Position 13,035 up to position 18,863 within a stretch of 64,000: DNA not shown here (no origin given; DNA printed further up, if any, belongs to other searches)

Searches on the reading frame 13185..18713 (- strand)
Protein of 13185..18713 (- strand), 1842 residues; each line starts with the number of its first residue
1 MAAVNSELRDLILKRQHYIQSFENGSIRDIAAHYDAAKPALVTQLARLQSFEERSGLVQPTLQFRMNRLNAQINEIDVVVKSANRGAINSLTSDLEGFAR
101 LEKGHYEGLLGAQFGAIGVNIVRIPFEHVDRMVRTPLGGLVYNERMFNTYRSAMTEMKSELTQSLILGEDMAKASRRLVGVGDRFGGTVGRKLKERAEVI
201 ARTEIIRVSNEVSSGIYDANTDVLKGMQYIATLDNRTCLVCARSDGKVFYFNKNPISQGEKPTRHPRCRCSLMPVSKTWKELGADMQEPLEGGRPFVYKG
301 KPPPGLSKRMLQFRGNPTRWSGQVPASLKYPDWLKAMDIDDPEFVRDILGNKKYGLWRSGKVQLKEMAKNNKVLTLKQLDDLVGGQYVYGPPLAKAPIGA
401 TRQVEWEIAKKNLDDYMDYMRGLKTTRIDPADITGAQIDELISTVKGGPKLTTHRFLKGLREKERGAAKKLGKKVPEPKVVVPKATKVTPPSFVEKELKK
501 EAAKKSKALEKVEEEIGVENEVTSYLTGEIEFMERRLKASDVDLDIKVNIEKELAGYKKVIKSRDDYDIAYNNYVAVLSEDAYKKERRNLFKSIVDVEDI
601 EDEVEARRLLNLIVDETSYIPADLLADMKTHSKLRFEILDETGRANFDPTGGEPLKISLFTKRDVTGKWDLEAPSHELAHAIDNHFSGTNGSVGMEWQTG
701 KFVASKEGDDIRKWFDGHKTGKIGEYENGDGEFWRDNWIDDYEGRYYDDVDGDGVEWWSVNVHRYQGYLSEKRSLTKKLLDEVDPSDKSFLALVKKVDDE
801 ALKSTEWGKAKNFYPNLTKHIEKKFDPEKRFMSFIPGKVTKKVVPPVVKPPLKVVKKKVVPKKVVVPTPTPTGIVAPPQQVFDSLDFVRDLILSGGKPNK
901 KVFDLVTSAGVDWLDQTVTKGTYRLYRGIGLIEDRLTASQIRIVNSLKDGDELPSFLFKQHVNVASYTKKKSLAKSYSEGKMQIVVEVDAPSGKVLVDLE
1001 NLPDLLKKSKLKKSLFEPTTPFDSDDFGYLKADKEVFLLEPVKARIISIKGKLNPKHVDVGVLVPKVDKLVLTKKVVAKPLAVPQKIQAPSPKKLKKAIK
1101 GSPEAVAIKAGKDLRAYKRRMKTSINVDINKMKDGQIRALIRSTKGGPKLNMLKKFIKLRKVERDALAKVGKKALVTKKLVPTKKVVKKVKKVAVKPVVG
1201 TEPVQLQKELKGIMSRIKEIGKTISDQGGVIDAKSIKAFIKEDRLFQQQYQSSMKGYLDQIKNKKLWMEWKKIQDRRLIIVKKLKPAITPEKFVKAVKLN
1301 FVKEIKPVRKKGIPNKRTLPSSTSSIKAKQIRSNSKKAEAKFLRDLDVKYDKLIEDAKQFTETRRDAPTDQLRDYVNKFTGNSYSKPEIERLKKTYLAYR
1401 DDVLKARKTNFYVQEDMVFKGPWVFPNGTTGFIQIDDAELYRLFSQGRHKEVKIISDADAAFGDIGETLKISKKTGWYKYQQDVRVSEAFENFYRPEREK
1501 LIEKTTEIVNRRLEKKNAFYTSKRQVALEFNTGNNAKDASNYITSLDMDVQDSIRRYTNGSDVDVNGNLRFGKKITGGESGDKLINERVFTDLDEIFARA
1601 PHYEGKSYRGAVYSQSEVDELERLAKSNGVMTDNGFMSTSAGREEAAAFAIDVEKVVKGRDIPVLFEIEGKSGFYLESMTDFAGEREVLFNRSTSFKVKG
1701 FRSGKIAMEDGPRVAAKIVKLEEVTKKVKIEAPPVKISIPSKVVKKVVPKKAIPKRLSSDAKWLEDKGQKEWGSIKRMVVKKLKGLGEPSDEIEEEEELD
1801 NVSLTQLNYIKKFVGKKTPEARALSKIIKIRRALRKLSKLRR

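Call 18: search_protein_families(library=phrogs, proteins=[window:13185-18713:-], max_evalue=0.001)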
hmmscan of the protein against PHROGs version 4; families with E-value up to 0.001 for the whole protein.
window:13185-18713:- (1842 aa): 10 families
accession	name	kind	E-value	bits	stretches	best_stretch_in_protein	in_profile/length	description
phrog_241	-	head and packaging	5.4e-52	178.7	1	1-382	10-355/679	head morphogenesis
phrog_595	-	head and packaging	2.8e-33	117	2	65-515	100-410/513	head maturation protease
phrog_21789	-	head and packaging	2.2e-30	106.1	2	61-277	53-261/1195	virion structural protein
phrog_115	-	head and packaging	9.8e-27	95.4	1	64-298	118-344/665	minor head protein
phrog_7625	-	head and packaging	3.7e-20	73.3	1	139-373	117-321/504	head morphogenesis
phrog_4728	-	head and packaging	3.1e-17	63.6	1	128-291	159-311/591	head morphogenesis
phrog_2841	-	head and packaging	1.1e-16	62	1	59-280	100-311/525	minor head protein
phrog_3517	-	head and packaging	8.1e-10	39.5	1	190-278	228-331/371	head morphogenesis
phrog_2662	-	head and packaging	1e-08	35.2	1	194-275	621-708/717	portal protein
phrog_2468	-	head and packaging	0.00032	21.3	1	148-277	146-274/303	head morphogenesis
